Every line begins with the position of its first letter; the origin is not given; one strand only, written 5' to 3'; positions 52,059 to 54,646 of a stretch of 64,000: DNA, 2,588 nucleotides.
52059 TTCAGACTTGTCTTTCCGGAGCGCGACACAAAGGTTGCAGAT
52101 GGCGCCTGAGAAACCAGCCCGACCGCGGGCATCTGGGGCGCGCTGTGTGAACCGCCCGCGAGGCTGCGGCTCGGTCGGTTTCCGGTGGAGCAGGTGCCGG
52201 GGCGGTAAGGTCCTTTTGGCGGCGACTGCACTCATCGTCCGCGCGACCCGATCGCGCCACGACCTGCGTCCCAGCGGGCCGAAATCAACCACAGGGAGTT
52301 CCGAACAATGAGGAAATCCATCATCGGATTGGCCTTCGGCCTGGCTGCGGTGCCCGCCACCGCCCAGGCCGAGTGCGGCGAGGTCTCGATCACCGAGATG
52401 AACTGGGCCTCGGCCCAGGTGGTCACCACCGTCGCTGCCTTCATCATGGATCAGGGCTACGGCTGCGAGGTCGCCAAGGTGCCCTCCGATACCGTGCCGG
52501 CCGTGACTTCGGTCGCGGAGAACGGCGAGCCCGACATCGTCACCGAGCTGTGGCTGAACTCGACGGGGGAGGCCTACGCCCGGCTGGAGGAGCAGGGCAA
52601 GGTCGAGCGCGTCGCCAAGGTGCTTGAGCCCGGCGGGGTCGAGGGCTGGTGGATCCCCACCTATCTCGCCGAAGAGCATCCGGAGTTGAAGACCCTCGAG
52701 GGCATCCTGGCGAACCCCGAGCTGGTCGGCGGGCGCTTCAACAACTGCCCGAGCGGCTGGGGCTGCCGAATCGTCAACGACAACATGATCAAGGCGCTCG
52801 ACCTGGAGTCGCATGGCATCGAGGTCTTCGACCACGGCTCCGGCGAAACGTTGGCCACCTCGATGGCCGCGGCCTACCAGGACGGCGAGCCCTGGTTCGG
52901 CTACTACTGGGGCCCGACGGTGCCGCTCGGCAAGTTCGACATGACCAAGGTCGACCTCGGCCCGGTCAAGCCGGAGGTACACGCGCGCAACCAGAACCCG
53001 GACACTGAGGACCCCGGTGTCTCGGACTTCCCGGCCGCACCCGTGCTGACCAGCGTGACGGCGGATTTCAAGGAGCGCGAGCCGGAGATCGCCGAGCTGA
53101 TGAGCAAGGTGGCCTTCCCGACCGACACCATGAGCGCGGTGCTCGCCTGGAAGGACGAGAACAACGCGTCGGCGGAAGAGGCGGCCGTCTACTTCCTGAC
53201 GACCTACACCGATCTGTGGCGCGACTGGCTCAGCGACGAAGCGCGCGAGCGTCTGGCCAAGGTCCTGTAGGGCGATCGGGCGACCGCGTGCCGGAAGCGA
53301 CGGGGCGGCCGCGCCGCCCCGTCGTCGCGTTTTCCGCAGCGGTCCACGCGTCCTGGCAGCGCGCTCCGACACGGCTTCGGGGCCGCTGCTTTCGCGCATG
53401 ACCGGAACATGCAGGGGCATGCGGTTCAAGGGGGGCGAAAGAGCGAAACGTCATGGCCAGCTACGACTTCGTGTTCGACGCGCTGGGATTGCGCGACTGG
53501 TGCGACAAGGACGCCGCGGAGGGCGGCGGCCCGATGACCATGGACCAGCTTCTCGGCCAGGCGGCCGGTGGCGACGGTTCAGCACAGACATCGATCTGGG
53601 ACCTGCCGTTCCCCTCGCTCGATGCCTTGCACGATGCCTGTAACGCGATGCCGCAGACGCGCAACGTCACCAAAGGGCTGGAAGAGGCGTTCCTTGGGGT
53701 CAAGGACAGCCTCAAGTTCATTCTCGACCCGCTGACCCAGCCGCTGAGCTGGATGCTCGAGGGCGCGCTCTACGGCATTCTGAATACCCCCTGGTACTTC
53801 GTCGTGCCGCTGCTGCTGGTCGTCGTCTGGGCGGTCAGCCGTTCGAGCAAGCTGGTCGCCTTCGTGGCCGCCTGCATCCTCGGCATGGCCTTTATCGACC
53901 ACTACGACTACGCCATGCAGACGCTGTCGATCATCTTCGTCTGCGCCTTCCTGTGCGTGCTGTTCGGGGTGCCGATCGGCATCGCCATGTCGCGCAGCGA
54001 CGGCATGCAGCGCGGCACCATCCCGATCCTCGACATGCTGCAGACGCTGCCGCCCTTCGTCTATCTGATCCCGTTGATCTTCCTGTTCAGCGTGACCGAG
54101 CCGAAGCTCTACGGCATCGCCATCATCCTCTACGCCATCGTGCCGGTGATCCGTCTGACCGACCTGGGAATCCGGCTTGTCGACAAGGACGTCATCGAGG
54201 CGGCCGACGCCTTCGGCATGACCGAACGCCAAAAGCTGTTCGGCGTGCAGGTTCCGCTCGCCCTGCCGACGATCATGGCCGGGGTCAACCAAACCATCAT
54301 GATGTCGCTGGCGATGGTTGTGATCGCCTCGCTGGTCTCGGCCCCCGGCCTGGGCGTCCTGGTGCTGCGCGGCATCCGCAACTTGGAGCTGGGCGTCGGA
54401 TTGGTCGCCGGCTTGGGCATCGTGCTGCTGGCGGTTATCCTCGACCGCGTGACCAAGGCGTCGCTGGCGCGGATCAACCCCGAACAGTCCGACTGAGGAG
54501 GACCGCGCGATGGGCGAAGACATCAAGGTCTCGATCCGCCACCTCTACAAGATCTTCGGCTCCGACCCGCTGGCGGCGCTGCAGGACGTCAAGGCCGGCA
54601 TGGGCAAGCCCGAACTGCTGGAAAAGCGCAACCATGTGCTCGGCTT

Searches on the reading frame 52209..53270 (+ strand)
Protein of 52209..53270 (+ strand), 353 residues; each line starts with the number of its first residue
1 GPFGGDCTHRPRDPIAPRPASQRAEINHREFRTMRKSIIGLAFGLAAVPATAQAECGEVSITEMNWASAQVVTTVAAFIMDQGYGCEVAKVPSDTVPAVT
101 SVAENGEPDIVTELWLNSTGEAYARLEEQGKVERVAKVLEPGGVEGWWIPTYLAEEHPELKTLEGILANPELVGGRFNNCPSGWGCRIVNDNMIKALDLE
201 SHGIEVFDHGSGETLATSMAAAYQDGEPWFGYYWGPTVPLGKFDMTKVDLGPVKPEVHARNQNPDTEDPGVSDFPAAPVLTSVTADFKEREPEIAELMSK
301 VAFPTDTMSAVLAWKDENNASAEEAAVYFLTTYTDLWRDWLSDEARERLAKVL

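Call 38: search_protein_families(library=pfam, proteins=[window:52209-53270:+], max_evalue=0.00001)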
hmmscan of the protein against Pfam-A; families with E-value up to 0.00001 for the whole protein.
window:52209-53270:+ (353 aa): 1 family
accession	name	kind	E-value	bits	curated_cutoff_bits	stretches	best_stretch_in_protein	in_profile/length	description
PF04069.17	OpuAC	-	4e-56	190.9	21.2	1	58-331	2-256/257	Substrate binding domain of ABC-type glycine betaine transport system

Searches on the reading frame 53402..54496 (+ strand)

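Call 38: search_protein_families(library=pfam, proteins=[window:53402-54496:+], max_evalue=0.00001)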
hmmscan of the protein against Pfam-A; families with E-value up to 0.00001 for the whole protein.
window:53402-54496:+ (364 aa): 1 family
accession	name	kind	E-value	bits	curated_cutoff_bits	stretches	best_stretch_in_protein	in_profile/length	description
PF00528.27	BPD_transp_1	-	4.1e-18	66.2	26.4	1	189-358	1-182/184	Binding-protein-dependent transport system inner membrane component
